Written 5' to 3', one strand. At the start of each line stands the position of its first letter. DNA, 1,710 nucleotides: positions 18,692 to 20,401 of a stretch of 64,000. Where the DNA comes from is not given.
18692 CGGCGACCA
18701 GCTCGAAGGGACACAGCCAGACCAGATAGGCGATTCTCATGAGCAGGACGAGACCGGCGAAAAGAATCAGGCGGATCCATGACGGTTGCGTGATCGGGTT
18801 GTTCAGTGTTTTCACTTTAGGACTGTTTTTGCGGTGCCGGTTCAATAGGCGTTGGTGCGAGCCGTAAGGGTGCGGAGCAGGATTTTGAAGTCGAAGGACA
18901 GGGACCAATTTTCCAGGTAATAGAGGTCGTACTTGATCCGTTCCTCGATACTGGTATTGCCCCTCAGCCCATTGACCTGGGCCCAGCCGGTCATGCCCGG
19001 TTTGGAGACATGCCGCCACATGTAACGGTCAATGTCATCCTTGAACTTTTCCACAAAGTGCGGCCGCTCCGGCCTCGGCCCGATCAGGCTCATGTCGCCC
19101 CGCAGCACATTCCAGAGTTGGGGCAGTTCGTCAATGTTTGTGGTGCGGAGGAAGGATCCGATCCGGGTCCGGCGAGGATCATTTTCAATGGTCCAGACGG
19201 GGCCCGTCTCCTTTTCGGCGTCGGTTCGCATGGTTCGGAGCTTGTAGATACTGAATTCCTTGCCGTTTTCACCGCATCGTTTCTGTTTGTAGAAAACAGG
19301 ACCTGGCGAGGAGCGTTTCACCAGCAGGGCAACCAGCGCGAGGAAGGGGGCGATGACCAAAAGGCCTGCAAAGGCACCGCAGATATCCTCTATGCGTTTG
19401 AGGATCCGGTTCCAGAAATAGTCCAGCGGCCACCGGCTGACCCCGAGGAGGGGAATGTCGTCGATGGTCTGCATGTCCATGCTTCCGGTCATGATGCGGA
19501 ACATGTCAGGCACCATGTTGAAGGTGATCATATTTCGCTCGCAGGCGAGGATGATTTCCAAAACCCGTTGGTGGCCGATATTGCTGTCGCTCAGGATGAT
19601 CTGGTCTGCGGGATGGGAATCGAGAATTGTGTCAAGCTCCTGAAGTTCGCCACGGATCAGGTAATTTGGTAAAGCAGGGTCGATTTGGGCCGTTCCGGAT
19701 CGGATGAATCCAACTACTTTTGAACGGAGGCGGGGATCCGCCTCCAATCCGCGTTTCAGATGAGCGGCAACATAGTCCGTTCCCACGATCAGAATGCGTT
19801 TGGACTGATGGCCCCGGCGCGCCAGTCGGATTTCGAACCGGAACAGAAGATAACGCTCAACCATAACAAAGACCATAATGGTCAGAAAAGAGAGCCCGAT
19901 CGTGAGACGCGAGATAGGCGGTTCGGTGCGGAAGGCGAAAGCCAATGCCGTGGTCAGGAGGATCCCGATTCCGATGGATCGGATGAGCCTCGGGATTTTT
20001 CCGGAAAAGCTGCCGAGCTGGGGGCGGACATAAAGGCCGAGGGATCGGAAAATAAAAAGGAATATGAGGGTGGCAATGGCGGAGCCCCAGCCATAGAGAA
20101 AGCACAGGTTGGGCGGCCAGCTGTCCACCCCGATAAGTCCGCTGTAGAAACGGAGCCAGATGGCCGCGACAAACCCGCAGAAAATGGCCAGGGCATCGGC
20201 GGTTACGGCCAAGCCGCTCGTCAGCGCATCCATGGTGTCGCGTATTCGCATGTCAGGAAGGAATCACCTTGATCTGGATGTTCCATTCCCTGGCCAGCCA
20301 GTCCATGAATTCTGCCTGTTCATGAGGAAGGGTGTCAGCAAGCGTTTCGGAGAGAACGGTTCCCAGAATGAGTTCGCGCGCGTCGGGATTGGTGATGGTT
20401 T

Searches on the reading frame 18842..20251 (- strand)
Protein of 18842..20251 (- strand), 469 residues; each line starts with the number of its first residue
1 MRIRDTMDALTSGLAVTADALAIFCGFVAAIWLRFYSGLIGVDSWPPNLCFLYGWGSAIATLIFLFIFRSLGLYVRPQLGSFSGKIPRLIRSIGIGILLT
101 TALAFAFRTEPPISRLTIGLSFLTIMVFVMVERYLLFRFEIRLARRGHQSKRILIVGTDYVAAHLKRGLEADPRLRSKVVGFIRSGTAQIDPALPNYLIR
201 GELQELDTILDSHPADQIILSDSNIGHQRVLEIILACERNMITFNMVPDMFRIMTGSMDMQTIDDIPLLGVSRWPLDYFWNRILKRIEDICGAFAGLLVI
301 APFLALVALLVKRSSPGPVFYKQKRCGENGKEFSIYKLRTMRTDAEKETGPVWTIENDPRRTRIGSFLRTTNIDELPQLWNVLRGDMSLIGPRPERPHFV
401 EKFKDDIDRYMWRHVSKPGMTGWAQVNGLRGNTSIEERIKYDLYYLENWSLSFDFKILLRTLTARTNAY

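Call 71: search_protein_families(library=pfam, proteins=[window:18842-20251:-], max_evalue=0.00001)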
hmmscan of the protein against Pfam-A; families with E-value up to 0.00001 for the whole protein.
window:18842-20251:- (469 aa): 2 families
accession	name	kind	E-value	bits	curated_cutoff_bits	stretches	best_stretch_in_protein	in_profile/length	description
PF02397.22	Bac_transf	-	2.4e-70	236.2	27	1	285-464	1-176/179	Bacterial sugar transferase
PF13727.12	CoA_binding_3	-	7.1e-14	52.6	25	1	70-248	2-175/175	CoA-binding domain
